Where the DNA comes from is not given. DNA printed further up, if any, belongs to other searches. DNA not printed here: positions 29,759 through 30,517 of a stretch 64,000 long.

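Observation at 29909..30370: PSCyt1-type monoheme cytochrome lipoprotein translationally coupled to the Cyc2-like gene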

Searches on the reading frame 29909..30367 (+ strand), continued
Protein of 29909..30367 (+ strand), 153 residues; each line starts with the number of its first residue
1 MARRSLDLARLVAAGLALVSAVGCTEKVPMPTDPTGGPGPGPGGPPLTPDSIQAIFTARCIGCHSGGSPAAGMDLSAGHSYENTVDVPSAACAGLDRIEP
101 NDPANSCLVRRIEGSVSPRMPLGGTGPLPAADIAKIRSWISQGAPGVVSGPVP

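Call 25: search_protein_families(library=pfam, proteins=[P0140, P0143, P0144, P0145, P0151, P0166, P0178, P0184, P0208, P0141], max_evalue=0.01)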
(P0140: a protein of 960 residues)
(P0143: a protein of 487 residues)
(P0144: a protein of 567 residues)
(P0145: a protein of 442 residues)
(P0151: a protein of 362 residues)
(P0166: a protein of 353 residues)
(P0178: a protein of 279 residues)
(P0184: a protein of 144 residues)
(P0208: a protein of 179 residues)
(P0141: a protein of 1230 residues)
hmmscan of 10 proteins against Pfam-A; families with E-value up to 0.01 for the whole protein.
P0140 (960 aa): 4 families
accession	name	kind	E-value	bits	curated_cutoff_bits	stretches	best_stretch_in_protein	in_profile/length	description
PF07452.17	CHRD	-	3.8e-73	244.3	24.1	3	169-274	3-117/117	CHRD domain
PF07635.16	PSCyt1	-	6e-10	40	22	0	752-804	1-46/59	Planctomycete cytochrome C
PF22926.2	C1-like_CT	-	0.00062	20.1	25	0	412-424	7-19/43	C1 domain-like, C-terminal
PF06051.17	DUF928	-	0.0088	16.3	26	0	470-490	64-84/184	Domain of Unknown Function (DUF928)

P0143 (487 aa): 14 families
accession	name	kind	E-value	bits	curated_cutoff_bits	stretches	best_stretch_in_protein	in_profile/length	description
PF13442.11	Cytochrome_CBB3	-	3.6e-19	69.3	27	3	390-476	4-64/68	Cytochrome C oxidase, cbb3-type, subunit III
PF00034.26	Cytochrom_C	-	2.4e-16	61.3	21.3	1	392-480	4-86/90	Cytochrome c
PF22297.1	PccH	-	1.7e-13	51.2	24.4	0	166-186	2-22/133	PccH Cytochrome c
PF07635.16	PSCyt1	-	2.5e-13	50.8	22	1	400-466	1-59/59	Planctomycete cytochrome C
PF14495.11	Cytochrom_C550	-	3.1e-06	27.4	27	0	60-79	30-49/136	Cytochrome c-550 domain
PF23559.1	WH_DRP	-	7.2e-06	26.4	27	0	247-263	7-23/71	Disease resistance protein Winged helix domain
PF22113.1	Mtrc-MtrF_II-IV_dom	-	2.7e-05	24.2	30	0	63-76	80-93/176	Outer membrane cytochrome MtrC/MtrF-like, domains II/IV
PF13435.11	Cytochrome_C554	-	4.9e-05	24.6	20.8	0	174-195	47-69/84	Cytochrome c554 and c-prime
PF07825.17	Exc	-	0.00088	19.7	23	0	361-389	16-43/77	Excisionase-like protein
PF14522.11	Cytochrome_C7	-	0.00088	19.5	24.8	0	65-72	42-49/67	Cytochrome c7 and related cytochrome c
PF09699.15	Paired_CXXCH_1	-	0.0011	19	20.6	0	172-183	3-14/41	Doubled CXXCH motif (Paired_CXXCH_1)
PF14376.11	Haem_bd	-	0.0048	17.3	27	0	388-406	30-48/133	Haem-binding domain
PF09698.15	GSu_C4xC__C2xCH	-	0.0059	17.7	21.7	0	175-182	29-36/36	Geobacter CxxxxCH...CXXCH motif (GSu_C4xC__C2xCH)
PF18251.7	Defensin_5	-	0.006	17.1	25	0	397-418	18-39/39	Fungal defensin Copsin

P0144 (567 aa): 10 families
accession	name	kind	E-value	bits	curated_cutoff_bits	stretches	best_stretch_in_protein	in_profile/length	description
PF07635.16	PSCyt1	-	6.9e-44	148.7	22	5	383-441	1-57/59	Planctomycete cytochrome C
PF13442.11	Cytochrome_CBB3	-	2.1e-19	70.1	27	0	375-458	6-68/68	Cytochrome C oxidase, cbb3-type, subunit III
PF00034.26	Cytochrom_C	-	7e-18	66.2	21.3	0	377-460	6-88/90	Cytochrome c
PF22297.1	PccH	-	2e-17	64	24.4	0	371-400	2-30/133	PccH Cytochrome c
PF14376.11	Haem_bd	-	2e-07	31.4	27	0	38-61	26-49/133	Haem-binding domain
PF09699.15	Paired_CXXCH_1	-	9.6e-07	28.8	20.6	0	272-288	5-21/41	Doubled CXXCH motif (Paired_CXXCH_1)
PF11845.13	Tll0287-like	-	3.9e-06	27.8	24.1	0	374-393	96-115/144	Tll0287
PF14495.11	Cytochrom_C550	-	0.00041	20.5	27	0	267-282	28-43/136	Cytochrome c-550 domain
PF22113.1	Mtrc-MtrF_II-IV_dom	-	0.00058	19.9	30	0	48-62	117-131/176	Outer membrane cytochrome MtrC/MtrF-like, domains II/IV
PF06934.16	CTI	-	0.006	15.7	25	0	439-464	88-113/692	Fatty acid cis/trans isomerase (CTI)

P0145 (442 aa): 3 families
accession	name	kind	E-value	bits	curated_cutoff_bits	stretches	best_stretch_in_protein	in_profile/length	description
PF07635.16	PSCyt1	-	4.6e-18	66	22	2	159-214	3-56/59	Planctomycete cytochrome C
PF13442.11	Cytochrome_CBB3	-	3e-09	37.5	27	0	356-438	8-68/68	Cytochrome C oxidase, cbb3-type, subunit III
PF00034.26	Cytochrom_C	-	4.7e-09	37.9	21.3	1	355-441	5-89/90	Cytochrome c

P0151 (362 aa): 7 families
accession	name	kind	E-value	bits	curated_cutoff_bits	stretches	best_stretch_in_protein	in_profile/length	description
PF07635.16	PSCyt1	-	3.4e-12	47.2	22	1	276-328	1-46/59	Planctomycete cytochrome C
PF13442.11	Cytochrome_CBB3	-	1.7e-08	35.1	27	0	271-355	9-68/68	Cytochrome C oxidase, cbb3-type, subunit III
PF00034.26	Cytochrom_C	-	0.00017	23.2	21.3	0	166-195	7-32/90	Cytochrome c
PF06934.16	CTI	-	0.00035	19.7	25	0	120-159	88-127/692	Fatty acid cis/trans isomerase (CTI)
PF11845.13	Tll0287-like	-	0.0031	18.4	24.1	0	163-184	96-118/144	Tll0287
PF14522.11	Cytochrome_C7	-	0.0044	17.3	24.8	0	169-178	14-23/67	Cytochrome c7 and related cytochrome c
PF09699.15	Paired_CXXCH_1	-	0.0091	16.1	20.6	0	169-186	7-24/41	Doubled CXXCH motif (Paired_CXXCH_1)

P0166 (353 aa): 2 families
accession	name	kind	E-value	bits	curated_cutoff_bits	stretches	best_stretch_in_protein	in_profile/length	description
PF17963.7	Big_9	-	2.6e-05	25.4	23.6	1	152-245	3-88/89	Bacterial Ig domain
PF07635.16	PSCyt1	-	0.0044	18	22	0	269-328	3-56/59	Planctomycete cytochrome C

P0178 (279 aa): 3 families
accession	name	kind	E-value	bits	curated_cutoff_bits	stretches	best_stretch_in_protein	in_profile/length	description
PF07635.16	PSCyt1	-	1.2e-10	42.3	22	1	44-108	1-56/59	Planctomycete cytochrome C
PF13442.11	Cytochrome_CBB3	-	0.0011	19.7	27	0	38-126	8-68/68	Cytochrome C oxidase, cbb3-type, subunit III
PF06934.16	CTI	-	0.0033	16.5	25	0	248-273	88-113/692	Fatty acid cis/trans isomerase (CTI)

P0184 (144 aa): 1 family
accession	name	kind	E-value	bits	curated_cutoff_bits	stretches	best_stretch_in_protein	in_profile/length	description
PF13442.11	Cytochrome_CBB3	-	0.00051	20.8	27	1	42-69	3-28/68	Cytochrome C oxidase, cbb3-type, subunit III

P0208 (179 aa): 2 families
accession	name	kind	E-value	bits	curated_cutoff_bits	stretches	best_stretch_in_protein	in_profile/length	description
PF07635.16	PSCyt1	-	7.6e-08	33.3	22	0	5-51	12-56/59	Planctomycete cytochrome C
PF06934.16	CTI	-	0.0098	15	25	0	48-83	87-121/692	Fatty acid cis/trans isomerase (CTI)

P0141 (1230 aa): 9 families
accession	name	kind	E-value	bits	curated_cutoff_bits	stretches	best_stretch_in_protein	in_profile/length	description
PF17957.7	Big_7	-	8e-88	289.6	24.1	6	724-789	1-70/70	Bacterial Ig domain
PF19077.6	Big_13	-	5.1e-20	72.3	27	2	846-905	40-102/102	Bacterial Ig-like domain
PF13750.12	Big_3_3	-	1.6e-13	51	27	1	866-939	3-76/157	Bacterial Ig-like domain (group 3)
PF14041.11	Lipoprotein_21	-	2.6e-10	40.8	25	0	836-890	14-66/87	LppP/LprE lipoprotein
PF07635.16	PSCyt1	-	6.2e-08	33.6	22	0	87-139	1-46/59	Planctomycete cytochrome C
PF13442.11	Cytochrome_CBB3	-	1.9e-07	31.7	27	0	625-709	9-68/68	Cytochrome C oxidase, cbb3-type, subunit III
PF13205.12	Big_5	-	0.001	20.2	23.6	1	184-260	4-70/105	Bacterial Ig-like domain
PF15105.11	TMEM61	-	0.0029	17.8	30.1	0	999-1077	30-104/189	TMEM61 protein family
PF00034.26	Cytochrom_C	-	0.0035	19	21.3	0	625-639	7-21/90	Cytochrome c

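Call 38: fold_search(model_id=the predicted structure, library=pdb)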
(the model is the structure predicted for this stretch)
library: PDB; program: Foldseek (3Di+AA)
matches with E <= 10: 9; with E <= 0.001: 0
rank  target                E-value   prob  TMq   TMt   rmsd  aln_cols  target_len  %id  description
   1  1gjq_A                2.4e+00  0.04  0.19  0.07  14.3       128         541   16  Pseudomonas aeruginosa cd1 nitrite reductase reduced cyanide complex (released 2002-08-01)
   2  1nir_B                2.9e+00  0.03  0.20  0.08  16.7       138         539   15  OXYDIZED NITRITE REDUCTASE FROM PSEUDOMONAS AERUGINOSA (released 1997-12-03)
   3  6tsi_A                3.7e+00  0.04  0.22  0.08  13.9       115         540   16  cd1 nitrite reductase NirS with bound dihydro-heme d1 (released 2020-11-18)
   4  1nir_A                4.2e+00  0.03  0.21  0.08  15.6       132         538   17  OXYDIZED NITRITE REDUCTASE FROM PSEUDOMONAS AERUGINOSA (released 1997-12-03)
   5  2dge_D                6.0e+00  0.02  0.19  0.25  11.4       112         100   17  Crystal structure of oxidized cytochrome C6A from Arabidopsis thaliana (released 2006-07-04)
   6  3cu4                  6.8e+00  0.03  0.24  0.39   8.4       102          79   20  OmcF, Outer membrance cytochrome F from Geobacter sulfurreducens (released 2008-10-21)
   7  1kx2                  9.2e+00  0.02  0.21  0.31   9.3        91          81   21  Minimized average structure of a mono-heme ferrocytochrome c from Shewanella putrefaciens (released 2002-02-13)
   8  4j20_A                9.2e+00  0.02  0.19  0.28  11.7       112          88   15  X-ray structure of the cytochrome c-554 from chlorobaculum tepidum (released 2013-10-02)
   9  2ce0                  9.7e+00  0.01  0.18  0.23  12.0       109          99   19  Structure of oxidized Arabidopsis thaliana cytochrome 6A (released 2006-07-05)

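Call 52: search_protein_families(library=pfam, proteins=[L025:6182-7435:+, L043:4156-5820:+], max_evalue=1)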
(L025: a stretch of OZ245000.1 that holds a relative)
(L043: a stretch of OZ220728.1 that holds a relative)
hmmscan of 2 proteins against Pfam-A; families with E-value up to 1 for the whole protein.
L025:6182-7435:+ (418 aa): 0 families

L043:4156-5820:+ (555 aa): 0 families

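Call 53: search_protein_families(library=ncbifam, proteins=[L025:6182-7435:+, L043:4156-5820:+], max_evalue=1)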
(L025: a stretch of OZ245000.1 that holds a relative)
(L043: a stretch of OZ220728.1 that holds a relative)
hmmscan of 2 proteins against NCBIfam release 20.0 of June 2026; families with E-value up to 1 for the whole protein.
L025:6182-7435:+ (418 aa): 0 families

L043:4156-5820:+ (555 aa): 1 family
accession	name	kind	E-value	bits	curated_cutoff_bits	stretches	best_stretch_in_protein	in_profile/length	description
TIGR04507.1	fluorinase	equivalog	0.081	12.3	400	1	196-255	134-191/286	adenosyl-fluoride synthase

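Call 55: list_cluster_members(proteins=[P0002, P0004, P0012, P0018, P0028, P0045, P0046, P0058, P0083, P0129])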
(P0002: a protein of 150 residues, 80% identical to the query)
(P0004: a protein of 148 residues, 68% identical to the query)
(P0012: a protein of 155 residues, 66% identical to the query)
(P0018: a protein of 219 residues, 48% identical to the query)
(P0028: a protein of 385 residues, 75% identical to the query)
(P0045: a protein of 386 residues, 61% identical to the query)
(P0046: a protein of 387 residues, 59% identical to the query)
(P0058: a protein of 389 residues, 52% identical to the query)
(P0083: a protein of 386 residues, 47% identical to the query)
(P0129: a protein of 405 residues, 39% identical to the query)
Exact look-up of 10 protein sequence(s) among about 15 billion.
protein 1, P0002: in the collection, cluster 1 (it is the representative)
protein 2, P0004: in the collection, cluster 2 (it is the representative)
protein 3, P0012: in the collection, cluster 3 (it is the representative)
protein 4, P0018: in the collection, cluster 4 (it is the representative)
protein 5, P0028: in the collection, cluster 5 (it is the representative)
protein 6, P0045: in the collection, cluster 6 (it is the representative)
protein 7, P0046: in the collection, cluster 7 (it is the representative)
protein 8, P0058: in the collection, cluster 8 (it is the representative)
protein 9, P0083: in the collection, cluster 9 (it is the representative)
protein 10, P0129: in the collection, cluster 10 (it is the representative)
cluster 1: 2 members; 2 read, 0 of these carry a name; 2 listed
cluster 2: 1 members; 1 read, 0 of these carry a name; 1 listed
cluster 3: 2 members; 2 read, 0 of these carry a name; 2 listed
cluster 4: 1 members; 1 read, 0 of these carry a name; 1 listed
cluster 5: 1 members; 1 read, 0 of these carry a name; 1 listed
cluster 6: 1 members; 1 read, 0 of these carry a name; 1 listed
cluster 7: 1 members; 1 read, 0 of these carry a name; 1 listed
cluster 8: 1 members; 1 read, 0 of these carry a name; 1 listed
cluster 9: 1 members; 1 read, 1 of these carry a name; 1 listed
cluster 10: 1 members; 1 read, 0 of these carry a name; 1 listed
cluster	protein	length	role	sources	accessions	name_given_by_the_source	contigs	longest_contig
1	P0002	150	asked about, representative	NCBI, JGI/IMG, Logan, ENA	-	-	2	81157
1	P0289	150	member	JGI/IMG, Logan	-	-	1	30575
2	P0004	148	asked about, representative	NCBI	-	-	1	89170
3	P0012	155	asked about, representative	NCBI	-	-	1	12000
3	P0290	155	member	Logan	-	-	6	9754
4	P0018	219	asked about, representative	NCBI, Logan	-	-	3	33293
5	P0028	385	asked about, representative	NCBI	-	-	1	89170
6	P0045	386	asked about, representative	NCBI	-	-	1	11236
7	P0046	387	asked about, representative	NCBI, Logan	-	-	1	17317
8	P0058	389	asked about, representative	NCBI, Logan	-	-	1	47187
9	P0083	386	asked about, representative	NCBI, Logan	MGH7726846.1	MAG: hypothetical protein ACREOU_15575 [Candidatus Eiseniibacteriota bacterium]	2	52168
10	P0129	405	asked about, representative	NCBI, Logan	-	-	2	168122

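Call 62: search_protein_families(library=pfam, proteins=[L011:4501-6468:+, L013:3283-6321:+, L015:4153-6330:+, L020:4930-6327:+, L014:4702-6378:+, L026:3010-6282:+, L025:4780-6300:+, L050:4213-6291:+, L061:4399-6195:+, L064:4387-7695:+], max_evalue=0.001)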
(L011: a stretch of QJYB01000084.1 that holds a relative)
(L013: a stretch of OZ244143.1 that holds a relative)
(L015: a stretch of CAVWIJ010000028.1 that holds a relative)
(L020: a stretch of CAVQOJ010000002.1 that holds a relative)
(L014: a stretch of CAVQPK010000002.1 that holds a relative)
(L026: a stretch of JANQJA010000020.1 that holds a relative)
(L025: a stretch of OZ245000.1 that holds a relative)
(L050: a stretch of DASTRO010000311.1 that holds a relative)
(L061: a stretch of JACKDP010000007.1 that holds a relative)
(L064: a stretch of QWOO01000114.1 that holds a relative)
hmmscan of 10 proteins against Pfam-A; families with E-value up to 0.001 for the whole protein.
L011:4501-6468:+ (656 aa): 2 families
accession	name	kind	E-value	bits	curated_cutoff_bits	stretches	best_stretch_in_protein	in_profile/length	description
PF07452.17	CHRD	-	8.1e-50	169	24.1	3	177-287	3-117/117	CHRD domain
PF13205.12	Big_5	-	3.3e-07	31.4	23.6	1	418-520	3-93/105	Bacterial Ig-like domain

L013:3283-6321:+ (1013 aa): 1 family
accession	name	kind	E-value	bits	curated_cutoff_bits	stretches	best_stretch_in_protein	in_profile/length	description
PF07452.17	CHRD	-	3.4e-142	466.9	24.1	6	174-285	3-117/117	CHRD domain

L015:4153-6330:+ (726 aa): 5 families
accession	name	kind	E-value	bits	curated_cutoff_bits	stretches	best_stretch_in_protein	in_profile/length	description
PF07452.17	CHRD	-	3e-38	131.7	24.1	2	36-152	1-117/117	CHRD domain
PF18911.6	PKD_4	-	8.5e-19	67.8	27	1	538-609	10-82/85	PKD domain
PF00801.26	PKD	-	7.3e-14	52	23.5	1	534-604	4-73/80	PKD domain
PF17963.7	Big_9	-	6.9e-06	27.3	23.6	1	527-604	2-82/89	Bacterial Ig domain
PF22352.2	K319L-like_PKD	-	8.8e-06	26.1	27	1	537-603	1-75/84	K319L-like, PKD domain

L020:4930-6327:+ (466 aa): 2 families
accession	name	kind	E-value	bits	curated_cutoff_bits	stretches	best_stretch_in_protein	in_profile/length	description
PF18911.6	PKD_4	-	6.9e-16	58.5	27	1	278-355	8-84/85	PKD domain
PF00801.26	PKD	-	1.8e-13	50.7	23.5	1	281-346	8-73/80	PKD domain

L014:4702-6378:+ (559 aa): 5 families
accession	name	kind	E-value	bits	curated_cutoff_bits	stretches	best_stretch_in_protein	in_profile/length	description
PF18911.6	PKD_4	-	5.3e-34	116.6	27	2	283-360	9-85/85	PKD domain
PF00801.26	PKD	-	8.8e-27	93.4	23.5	2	371-441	2-73/80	PKD domain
PF16403.11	Bact_surface_Ig-like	-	7.9e-07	29.5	27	0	330-360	43-71/71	Bacterial surface protein, Ig-like domain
PF21027.3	Sde0182_C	-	0.00011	23.2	27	0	385-404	1-21/83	Cellulose-binding protein Sde0182, C-terminal domain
PF17957.7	Big_7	-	0.00032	21.7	24.1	0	275-345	1-62/70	Bacterial Ig domain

L026:3010-6282:+ (1091 aa): 2 families
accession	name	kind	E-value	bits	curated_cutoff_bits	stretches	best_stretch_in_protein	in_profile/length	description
PF07452.17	CHRD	-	1.2e-60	204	24.1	3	405-514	4-117/117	CHRD domain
PF02412.23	TSP_3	-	8.8e-13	48.2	25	1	931-975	1-36/36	Thrombospondin type 3 repeat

L025:4780-6300:+ (507 aa): 3 families
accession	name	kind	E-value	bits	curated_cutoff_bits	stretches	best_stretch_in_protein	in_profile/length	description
PF07635.16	PSCyt1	-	1.4e-10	42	22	1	171-234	1-56/59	Planctomycete cytochrome C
PF13442.11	Cytochrome_CBB3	-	4e-06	27.5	27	0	414-501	10-68/68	Cytochrome C oxidase, cbb3-type, subunit III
PF13205.12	Big_5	-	0.00015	22.9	23.6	1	266-379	3-100/105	Bacterial Ig-like domain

L050:4213-6291:+ (693 aa): 0 families

L061:4399-6195:+ (599 aa): 1 family
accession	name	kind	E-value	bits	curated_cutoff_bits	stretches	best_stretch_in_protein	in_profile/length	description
PF11617.13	Cu-binding_MopE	-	5.6e-28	97.3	27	3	426-445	12-30/30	Putative metal-binding motif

L064:4387-7695:+ (1103 aa): 3 families
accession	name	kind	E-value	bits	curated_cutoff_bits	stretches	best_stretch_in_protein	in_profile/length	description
PF07583.16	PSCyt2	-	2.2e-71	240.5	29.8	1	191-412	1-205/209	Protein of unknown function (DUF1549)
PF07587.16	PSD1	-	2.9e-71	240.2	28.5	1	800-1050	1-241/244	Protein of unknown function (DUF1553)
PF07635.16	PSCyt1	-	5.5e-14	53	22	1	78-132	1-59/59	Planctomycete cytochrome C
